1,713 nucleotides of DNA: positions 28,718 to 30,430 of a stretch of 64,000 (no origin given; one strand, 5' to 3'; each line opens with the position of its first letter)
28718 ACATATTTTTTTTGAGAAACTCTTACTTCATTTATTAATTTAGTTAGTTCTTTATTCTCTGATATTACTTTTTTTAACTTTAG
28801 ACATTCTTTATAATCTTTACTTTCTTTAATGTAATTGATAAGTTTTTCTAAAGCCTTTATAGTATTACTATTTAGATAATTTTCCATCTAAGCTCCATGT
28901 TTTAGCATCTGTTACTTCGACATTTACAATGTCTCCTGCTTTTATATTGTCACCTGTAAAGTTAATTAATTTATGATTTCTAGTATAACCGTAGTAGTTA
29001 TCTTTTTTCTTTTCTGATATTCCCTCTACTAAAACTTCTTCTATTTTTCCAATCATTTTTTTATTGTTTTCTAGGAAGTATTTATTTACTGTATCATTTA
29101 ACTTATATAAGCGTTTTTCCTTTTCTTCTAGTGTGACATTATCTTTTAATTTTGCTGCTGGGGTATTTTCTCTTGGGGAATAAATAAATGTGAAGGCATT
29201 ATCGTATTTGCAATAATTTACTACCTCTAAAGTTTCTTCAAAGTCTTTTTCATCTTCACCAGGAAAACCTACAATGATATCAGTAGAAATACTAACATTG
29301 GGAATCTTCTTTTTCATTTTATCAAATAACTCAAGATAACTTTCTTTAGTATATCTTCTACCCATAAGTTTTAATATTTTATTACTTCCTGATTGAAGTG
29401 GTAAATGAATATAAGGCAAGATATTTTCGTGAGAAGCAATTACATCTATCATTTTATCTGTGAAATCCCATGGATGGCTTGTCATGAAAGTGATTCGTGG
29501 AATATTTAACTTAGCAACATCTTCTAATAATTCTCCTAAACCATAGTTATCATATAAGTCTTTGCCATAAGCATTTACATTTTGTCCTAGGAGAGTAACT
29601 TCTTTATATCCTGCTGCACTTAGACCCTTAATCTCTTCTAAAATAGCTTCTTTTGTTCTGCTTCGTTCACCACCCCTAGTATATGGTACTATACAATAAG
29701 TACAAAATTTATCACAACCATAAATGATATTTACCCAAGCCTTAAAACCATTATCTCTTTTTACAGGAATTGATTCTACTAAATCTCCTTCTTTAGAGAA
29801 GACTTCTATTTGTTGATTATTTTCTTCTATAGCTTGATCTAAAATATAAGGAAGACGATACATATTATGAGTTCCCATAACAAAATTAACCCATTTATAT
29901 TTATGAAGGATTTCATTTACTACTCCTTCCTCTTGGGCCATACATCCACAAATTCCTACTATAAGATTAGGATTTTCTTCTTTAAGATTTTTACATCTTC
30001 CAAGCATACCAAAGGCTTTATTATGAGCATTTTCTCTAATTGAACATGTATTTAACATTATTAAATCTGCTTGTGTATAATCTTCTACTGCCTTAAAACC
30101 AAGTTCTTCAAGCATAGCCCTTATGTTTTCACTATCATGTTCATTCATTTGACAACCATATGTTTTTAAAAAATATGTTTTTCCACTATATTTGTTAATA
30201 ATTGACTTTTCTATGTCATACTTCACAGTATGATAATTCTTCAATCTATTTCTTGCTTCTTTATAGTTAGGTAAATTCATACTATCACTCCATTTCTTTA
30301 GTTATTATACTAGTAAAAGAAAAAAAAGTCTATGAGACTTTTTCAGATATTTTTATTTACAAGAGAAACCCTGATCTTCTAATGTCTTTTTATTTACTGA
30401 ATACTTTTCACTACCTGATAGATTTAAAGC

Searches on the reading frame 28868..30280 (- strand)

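Call 41: search_protein_families(library=pfam, proteins=[window:28868-30280:-], max_evalue=0.00001)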
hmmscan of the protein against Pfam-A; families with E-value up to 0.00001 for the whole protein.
window:28868-30280:- (470 aa): 3 families
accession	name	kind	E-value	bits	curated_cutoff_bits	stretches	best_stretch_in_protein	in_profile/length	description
PF04055.27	Radical_SAM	-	4.1e-31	108.8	29.5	1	183-352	1-164/166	Radical SAM superfamily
PF00919.26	UPF0004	-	1.9e-28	98.8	27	1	36-136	2-98/98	Uncharacterized protein family UPF0004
PF01938.26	TRAM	-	3.5e-12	46.4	21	1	407-468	1-60/61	TRAM domain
